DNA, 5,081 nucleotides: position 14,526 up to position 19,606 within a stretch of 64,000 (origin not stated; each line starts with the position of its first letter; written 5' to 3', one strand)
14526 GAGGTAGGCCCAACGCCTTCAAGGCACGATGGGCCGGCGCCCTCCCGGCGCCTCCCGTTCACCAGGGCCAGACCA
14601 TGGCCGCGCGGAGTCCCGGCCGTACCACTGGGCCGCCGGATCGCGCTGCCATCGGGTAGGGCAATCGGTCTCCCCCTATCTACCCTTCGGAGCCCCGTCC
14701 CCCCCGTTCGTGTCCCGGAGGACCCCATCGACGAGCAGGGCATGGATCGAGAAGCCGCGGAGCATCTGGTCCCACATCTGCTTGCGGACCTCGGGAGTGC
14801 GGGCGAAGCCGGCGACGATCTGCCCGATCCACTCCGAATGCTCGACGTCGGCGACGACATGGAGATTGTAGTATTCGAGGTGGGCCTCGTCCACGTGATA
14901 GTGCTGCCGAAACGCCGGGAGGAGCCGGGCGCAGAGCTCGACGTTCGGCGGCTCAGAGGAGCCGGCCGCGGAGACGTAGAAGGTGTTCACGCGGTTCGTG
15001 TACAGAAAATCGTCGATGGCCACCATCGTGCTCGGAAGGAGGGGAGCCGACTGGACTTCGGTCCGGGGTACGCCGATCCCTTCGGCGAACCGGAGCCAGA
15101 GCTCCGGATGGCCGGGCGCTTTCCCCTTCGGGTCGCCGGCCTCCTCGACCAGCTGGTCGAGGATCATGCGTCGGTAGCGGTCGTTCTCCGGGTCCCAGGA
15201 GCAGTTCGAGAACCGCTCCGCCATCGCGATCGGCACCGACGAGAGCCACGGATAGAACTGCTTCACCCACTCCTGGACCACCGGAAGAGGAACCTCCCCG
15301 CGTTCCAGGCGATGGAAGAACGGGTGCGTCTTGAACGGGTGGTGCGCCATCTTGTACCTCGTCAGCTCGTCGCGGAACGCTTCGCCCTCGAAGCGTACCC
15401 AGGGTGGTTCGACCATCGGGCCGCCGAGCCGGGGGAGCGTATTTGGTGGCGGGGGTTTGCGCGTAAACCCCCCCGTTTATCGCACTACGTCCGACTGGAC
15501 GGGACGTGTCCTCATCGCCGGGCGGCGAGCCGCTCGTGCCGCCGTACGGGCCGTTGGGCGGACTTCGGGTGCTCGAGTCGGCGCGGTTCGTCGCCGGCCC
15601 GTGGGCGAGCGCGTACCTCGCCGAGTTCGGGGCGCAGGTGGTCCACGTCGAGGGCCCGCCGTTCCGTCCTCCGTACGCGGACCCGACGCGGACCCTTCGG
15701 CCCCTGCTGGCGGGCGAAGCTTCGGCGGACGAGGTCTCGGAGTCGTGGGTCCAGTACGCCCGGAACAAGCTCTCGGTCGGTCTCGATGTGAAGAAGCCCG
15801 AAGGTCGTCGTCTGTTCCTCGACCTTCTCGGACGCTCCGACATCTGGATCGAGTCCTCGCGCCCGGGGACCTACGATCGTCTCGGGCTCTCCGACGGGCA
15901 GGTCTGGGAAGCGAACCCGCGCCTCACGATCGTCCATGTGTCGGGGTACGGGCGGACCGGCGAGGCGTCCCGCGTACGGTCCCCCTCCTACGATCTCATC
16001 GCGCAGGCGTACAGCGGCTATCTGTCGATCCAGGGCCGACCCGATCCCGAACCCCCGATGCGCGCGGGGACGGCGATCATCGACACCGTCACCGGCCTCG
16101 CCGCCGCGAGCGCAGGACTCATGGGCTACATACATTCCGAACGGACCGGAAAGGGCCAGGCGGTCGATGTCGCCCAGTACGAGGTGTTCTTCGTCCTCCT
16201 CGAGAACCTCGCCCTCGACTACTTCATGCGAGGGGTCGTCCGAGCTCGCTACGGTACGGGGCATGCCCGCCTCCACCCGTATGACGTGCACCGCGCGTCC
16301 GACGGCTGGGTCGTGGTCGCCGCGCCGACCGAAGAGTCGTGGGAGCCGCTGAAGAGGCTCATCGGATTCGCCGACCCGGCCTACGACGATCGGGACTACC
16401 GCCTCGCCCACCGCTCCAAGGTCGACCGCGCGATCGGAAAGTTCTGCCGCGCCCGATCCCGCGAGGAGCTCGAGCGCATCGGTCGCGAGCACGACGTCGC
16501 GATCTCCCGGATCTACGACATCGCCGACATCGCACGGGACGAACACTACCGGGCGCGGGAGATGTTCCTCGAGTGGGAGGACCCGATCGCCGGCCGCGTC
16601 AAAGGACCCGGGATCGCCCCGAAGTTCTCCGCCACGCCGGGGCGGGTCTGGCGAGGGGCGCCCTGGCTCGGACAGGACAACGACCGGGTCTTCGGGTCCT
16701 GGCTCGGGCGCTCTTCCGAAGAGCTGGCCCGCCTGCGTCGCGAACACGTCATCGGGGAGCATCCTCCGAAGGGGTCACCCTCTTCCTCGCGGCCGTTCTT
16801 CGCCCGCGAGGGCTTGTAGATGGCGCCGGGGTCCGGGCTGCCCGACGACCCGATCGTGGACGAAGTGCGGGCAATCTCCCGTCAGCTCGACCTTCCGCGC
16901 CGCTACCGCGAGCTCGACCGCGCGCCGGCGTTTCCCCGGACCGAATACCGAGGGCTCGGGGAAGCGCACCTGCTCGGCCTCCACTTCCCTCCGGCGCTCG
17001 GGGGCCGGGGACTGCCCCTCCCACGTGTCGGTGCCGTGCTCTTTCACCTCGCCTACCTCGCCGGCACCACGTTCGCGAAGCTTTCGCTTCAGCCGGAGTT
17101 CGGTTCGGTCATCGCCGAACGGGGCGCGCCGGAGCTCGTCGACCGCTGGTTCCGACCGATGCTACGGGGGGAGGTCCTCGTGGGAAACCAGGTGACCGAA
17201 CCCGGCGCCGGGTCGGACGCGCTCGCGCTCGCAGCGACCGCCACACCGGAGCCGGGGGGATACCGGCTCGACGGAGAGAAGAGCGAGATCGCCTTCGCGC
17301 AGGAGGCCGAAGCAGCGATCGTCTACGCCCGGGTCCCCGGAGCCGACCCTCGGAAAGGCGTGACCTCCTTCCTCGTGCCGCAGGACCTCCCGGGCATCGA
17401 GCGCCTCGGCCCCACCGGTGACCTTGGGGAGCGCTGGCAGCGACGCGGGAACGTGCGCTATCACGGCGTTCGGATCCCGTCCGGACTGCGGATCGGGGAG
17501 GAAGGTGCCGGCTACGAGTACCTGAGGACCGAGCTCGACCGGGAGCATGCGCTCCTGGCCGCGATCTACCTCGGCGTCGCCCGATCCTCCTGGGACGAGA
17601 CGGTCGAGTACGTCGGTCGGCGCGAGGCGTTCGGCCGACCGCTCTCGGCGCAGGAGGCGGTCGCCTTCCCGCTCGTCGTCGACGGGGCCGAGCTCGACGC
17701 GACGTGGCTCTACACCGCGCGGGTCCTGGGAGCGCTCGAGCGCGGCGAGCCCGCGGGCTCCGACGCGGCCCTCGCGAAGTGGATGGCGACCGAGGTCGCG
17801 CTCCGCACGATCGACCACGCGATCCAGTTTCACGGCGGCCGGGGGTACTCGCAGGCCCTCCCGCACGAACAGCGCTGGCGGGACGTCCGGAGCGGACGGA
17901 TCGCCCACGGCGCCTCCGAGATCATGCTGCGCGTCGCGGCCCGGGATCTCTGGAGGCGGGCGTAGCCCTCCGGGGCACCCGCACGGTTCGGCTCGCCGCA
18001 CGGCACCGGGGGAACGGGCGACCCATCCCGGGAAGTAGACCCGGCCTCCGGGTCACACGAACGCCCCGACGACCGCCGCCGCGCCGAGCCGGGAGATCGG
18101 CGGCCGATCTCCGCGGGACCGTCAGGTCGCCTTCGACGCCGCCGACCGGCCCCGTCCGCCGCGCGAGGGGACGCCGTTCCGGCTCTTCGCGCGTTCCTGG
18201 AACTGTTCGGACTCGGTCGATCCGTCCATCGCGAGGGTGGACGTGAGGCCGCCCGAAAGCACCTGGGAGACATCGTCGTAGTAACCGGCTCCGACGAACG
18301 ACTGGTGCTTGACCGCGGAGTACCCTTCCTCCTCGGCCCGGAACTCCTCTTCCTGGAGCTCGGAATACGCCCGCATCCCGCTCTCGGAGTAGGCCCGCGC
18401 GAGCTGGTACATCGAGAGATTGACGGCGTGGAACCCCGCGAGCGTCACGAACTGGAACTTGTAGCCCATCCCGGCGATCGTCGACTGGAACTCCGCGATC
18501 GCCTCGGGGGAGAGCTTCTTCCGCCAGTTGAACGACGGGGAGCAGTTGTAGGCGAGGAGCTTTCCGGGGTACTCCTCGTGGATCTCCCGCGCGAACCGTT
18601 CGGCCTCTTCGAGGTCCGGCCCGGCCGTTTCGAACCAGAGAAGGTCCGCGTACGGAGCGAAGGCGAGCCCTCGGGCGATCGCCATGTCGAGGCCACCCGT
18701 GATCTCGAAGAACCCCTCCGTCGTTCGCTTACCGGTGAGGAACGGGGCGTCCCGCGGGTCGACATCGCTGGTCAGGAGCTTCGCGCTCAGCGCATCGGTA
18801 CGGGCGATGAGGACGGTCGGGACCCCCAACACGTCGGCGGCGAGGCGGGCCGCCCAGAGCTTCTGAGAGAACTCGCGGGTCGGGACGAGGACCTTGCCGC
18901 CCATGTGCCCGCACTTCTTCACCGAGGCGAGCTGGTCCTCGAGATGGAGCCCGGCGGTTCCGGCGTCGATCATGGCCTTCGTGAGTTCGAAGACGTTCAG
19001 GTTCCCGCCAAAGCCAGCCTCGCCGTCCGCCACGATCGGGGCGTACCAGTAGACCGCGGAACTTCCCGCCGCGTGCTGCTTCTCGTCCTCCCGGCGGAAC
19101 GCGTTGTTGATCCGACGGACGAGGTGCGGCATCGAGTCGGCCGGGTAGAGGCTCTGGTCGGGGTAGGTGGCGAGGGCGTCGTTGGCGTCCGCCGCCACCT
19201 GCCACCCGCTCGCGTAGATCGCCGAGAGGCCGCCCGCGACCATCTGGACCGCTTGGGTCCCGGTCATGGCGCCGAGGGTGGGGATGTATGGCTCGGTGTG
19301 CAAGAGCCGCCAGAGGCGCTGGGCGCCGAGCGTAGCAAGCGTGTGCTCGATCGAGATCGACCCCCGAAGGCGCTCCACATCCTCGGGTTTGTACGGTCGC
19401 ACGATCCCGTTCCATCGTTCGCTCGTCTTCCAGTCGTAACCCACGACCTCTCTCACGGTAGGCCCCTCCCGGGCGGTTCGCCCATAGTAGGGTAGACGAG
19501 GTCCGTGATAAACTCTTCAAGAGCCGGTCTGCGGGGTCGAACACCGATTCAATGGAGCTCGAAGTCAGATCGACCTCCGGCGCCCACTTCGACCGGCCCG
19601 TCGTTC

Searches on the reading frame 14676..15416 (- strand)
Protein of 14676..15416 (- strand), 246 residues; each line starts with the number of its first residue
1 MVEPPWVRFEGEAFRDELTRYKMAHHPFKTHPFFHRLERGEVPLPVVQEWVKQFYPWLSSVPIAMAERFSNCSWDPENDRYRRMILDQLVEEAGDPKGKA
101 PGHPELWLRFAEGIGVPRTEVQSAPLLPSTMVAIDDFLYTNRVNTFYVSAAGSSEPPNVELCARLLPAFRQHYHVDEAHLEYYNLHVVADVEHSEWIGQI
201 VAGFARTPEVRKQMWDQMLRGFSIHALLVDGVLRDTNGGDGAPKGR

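Call 39: search_protein_families(library=pfam, proteins=[window:14676-15416:-], max_evalue=0.00001)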
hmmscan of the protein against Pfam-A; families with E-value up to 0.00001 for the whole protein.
window:14676-15416:- (246 aa): 2 families
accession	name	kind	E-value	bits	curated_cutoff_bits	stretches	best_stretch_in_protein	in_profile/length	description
PF14518.11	Haem_oxygenas_2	-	5.8e-17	62.5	28.9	1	48-221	1-172/177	Iron-containing redox enzyme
PF03070.21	TENA_THI-4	-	1.3e-11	45.1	22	1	29-139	13-111/210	TENA/THI-4/PQQC family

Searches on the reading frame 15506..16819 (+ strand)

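Call 39: search_protein_families(library=pfam, proteins=[window:15506-16819:+], max_evalue=0.00001)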
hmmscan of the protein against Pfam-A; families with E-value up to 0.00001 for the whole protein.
window:15506-16819:+ (437 aa): 1 family
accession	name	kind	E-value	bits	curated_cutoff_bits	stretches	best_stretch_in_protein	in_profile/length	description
PF02515.22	CoA_transf_3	-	2e-104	350.1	23.3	1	17-392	1-366/366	CoA-transferase family III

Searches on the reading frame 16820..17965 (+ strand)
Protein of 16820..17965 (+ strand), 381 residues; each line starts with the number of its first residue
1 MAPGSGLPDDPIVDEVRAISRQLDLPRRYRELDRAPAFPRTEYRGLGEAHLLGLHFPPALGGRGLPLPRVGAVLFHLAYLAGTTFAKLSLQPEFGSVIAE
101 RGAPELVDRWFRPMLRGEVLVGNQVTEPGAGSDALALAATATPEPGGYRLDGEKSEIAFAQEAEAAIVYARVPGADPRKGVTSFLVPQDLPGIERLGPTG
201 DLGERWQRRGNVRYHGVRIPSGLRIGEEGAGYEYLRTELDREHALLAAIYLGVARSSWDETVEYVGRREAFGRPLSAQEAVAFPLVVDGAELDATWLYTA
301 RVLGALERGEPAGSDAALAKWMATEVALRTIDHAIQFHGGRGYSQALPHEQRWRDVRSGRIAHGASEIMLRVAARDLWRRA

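Call 39: search_protein_families(library=pfam, proteins=[window:16820-17965:+], max_evalue=0.00001)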
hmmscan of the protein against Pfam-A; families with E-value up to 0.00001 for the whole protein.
window:16820-17965:+ (381 aa): 4 families
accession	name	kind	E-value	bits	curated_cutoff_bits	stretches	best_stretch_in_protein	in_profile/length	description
PF00441.29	Acyl-CoA_dh_1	-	2.8e-32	112.4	22.4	1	229-376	1-148/150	Acyl-CoA dehydrogenase, C-terminal domain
PF02770.24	Acyl-CoA_dh_M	-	2.7e-14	53.5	33.3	1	125-207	4-87/97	Acyl-CoA dehydrogenase, middle domain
PF08028.16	Acyl-CoA_dh_2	-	1.2e-13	51.9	22.7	1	245-360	2-127/134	Acyl-CoA dehydrogenase, C-terminal domain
PF02771.21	Acyl-CoA_dh_N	-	2.6e-09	37.9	22.9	1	13-118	8-113/113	Acyl-CoA dehydrogenase, N-terminal domain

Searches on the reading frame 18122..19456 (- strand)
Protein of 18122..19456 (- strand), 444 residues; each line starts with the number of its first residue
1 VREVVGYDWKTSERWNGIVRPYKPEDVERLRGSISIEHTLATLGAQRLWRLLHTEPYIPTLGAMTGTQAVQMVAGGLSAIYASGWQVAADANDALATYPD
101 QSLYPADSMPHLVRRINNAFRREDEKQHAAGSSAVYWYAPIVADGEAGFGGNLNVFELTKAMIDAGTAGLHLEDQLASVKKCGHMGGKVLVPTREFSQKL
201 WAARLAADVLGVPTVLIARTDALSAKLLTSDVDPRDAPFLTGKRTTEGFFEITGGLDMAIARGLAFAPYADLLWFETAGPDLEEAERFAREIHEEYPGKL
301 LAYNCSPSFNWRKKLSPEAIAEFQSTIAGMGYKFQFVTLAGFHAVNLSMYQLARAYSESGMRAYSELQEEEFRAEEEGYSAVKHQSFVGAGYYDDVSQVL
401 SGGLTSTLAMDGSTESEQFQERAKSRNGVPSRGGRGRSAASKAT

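Call 39: search_protein_families(library=pfam, proteins=[window:18122-19456:-], max_evalue=0.00001)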
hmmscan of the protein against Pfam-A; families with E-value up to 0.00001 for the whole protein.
window:18122-19456:- (444 aa): 2 families
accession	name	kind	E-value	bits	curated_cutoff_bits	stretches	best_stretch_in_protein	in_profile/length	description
PF00463.27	ICL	-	6.8e-105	352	26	2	244-419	353-526/526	Isocitrate lyase family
PF13714.12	PEP_mutase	-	1.6e-15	57.7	31.5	1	72-225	25-150/240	Phosphoenolpyruvate phosphomutase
